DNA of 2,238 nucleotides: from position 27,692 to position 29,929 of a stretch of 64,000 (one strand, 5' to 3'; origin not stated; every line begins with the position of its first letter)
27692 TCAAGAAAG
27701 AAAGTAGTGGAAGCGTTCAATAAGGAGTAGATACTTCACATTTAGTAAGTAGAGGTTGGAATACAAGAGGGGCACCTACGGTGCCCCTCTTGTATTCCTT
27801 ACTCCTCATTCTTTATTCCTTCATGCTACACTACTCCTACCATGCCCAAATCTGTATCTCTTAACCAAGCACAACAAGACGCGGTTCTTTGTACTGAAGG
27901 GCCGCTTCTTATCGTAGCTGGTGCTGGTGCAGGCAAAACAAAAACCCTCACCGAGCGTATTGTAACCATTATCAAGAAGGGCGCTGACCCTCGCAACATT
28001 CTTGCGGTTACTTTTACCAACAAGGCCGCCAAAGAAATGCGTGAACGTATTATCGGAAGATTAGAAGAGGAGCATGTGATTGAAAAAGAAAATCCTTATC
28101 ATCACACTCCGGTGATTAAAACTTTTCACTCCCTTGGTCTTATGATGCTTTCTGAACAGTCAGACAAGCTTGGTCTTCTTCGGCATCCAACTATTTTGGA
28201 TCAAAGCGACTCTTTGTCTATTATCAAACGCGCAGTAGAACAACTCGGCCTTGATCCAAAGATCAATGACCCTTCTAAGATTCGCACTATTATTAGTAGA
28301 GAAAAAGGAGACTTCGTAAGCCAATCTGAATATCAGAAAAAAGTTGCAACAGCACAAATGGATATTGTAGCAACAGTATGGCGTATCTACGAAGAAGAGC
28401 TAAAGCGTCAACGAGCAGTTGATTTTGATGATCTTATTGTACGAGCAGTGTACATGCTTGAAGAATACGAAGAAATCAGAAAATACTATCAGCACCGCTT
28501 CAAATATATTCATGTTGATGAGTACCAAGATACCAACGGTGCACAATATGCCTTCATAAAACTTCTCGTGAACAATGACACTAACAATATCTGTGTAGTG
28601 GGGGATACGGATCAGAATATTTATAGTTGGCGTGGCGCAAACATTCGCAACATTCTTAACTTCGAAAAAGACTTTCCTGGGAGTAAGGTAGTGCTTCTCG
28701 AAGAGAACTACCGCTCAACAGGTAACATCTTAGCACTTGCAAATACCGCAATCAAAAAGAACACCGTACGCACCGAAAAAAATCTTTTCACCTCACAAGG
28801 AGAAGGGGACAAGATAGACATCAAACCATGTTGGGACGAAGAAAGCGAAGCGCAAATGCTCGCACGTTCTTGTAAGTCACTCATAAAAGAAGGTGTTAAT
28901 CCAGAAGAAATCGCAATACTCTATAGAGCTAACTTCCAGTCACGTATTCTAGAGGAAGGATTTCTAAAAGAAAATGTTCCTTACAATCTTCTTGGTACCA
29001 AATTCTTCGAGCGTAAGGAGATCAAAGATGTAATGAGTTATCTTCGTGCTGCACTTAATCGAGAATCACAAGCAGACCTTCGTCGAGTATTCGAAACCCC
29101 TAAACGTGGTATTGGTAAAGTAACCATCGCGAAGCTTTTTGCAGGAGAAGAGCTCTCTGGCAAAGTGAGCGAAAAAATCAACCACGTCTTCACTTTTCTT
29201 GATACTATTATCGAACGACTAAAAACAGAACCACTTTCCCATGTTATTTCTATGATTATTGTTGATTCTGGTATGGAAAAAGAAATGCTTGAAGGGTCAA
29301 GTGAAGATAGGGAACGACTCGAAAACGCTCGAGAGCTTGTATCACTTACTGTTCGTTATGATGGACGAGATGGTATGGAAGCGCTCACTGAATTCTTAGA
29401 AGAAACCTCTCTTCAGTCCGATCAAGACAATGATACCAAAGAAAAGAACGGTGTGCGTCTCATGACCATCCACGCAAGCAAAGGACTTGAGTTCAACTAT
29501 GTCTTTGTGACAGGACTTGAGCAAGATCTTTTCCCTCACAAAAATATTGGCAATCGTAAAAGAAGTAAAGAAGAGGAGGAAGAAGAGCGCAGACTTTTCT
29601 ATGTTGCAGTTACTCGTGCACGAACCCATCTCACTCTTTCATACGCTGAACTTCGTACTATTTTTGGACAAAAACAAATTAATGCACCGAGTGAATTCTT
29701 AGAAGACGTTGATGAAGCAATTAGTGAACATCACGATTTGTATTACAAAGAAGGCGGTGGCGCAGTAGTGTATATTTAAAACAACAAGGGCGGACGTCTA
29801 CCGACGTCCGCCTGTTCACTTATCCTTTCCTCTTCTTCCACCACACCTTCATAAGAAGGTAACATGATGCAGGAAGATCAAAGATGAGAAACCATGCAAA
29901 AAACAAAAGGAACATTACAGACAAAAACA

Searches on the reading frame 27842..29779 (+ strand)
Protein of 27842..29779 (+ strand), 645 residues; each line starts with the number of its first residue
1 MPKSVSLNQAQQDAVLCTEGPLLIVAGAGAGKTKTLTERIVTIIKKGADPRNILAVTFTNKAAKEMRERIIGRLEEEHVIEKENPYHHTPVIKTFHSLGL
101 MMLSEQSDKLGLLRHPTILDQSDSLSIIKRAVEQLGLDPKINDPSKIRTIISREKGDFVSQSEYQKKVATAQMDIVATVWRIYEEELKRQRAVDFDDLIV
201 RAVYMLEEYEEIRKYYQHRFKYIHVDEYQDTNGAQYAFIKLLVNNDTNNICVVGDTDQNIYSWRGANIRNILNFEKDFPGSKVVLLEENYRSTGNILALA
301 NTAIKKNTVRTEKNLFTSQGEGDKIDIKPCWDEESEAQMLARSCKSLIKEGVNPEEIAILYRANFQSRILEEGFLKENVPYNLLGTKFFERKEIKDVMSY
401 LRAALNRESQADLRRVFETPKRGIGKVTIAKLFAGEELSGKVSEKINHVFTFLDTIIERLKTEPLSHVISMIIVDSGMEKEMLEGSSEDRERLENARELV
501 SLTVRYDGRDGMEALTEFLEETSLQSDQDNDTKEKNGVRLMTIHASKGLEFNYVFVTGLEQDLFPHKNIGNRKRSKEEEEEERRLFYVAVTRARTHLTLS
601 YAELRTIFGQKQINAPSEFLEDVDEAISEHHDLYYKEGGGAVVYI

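Call 110: search_protein_families(library=pfam, proteins=[window:27842-29779:+], max_evalue=0.00001)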
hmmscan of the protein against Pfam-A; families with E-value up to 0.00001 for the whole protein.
window:27842-29779:+ (645 aa): 6 families
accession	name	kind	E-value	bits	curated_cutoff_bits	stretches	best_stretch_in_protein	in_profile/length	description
PF00580.27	UvrD-helicase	-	8.7e-86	288.4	23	1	7-279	1-271/271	UvrD/REP helicase N-terminal domain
PF13361.12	UvrD_C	-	7.3e-69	233.3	25.6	1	285-603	2-349/350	UvrD-like helicase C-terminal domain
PF13245.12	AAA_19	-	2.6e-23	83.1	25.1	1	11-262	1-132/134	AAA domain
PF13538.12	UvrD_C_2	-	9.5e-12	45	27.4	0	578-599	30-51/52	UvrD-like helicase C-terminal domain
PF01443.25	Viral_helicase1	-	6.4e-08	33.1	21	0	522-598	161-225/228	Viral superfamily 1 RNA helicase core domain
PF13604.12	AAA_30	-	1.8e-07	31.5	27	0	7-69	2-65/191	AAA domain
